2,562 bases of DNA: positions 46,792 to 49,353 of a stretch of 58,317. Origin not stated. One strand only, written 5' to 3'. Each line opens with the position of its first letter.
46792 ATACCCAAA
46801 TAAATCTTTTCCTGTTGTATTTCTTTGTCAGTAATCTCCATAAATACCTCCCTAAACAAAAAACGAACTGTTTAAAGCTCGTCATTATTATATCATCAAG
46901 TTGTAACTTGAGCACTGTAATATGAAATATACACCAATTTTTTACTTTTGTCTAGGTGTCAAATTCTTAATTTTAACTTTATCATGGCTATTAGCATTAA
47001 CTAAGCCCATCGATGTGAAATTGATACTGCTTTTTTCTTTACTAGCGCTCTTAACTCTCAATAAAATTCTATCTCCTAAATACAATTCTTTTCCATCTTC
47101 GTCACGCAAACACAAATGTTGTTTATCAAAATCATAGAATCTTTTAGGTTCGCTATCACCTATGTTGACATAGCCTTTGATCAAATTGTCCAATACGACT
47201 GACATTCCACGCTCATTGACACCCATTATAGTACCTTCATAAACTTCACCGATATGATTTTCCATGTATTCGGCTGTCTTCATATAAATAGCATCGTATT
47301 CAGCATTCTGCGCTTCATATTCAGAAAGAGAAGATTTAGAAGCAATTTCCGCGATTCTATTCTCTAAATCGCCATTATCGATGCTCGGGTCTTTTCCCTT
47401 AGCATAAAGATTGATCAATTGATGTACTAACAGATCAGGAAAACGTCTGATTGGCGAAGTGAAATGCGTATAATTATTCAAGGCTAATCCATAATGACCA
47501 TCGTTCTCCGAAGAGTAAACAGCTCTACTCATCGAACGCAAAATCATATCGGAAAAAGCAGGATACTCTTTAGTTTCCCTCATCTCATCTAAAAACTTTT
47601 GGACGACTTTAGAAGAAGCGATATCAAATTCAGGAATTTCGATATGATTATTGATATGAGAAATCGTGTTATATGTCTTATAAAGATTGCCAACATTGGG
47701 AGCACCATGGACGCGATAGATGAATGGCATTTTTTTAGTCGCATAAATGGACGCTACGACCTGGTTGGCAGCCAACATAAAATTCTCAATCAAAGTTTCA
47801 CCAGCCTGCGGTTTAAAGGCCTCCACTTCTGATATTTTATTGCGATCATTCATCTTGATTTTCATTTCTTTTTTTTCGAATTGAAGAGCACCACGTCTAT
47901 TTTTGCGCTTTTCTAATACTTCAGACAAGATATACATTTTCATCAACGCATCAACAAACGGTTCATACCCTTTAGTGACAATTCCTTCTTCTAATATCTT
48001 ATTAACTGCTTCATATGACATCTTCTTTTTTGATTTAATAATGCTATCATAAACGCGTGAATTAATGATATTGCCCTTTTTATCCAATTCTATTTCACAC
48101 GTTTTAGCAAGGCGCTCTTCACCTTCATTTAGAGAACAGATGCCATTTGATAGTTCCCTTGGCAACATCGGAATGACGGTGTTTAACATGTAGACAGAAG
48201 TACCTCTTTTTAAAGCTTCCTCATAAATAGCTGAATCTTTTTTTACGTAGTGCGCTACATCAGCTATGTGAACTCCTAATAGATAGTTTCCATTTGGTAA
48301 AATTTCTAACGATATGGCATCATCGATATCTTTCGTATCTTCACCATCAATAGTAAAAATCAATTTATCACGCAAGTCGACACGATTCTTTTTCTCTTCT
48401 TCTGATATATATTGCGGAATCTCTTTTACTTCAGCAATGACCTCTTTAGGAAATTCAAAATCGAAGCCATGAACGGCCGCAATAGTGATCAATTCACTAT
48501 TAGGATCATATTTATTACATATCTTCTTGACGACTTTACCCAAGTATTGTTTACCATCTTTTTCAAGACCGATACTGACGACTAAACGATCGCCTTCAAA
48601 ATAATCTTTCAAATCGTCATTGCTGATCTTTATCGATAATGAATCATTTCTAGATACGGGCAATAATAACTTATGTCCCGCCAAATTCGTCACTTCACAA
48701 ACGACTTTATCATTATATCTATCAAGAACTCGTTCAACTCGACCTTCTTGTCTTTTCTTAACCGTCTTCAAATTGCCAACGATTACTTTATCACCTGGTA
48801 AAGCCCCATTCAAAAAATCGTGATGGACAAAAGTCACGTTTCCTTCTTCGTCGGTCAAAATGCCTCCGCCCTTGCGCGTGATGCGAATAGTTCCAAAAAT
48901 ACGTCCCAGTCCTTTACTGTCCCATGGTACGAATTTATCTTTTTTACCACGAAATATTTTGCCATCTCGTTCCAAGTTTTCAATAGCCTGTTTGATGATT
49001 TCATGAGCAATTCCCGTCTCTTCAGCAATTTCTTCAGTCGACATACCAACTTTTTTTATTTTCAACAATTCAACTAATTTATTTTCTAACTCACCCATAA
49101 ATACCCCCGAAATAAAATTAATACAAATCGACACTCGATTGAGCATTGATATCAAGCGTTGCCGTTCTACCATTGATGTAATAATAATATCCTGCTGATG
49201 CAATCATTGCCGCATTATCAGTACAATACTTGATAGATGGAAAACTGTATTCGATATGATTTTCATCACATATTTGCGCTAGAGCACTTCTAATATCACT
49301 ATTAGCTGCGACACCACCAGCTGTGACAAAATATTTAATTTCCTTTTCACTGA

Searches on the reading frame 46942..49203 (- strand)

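Call 84: search_protein_families(library=pfam, proteins=[window:46942-49203:-], max_evalue=0.00001)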
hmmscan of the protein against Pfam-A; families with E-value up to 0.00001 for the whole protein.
window:46942-49203:- (753 aa): 3 families
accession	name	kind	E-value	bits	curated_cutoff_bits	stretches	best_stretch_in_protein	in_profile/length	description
PF00773.25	RNB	-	2.4e-106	356.1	29.3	1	274-600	1-323/326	RNB domain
PF17876.7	CSD2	-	1.1e-10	41.8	26.2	0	190-252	12-74/74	Cold shock domain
PF08206.17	OB_RNB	-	3.9e-06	26.9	24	0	104-159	1-58/58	Ribonuclease B OB domain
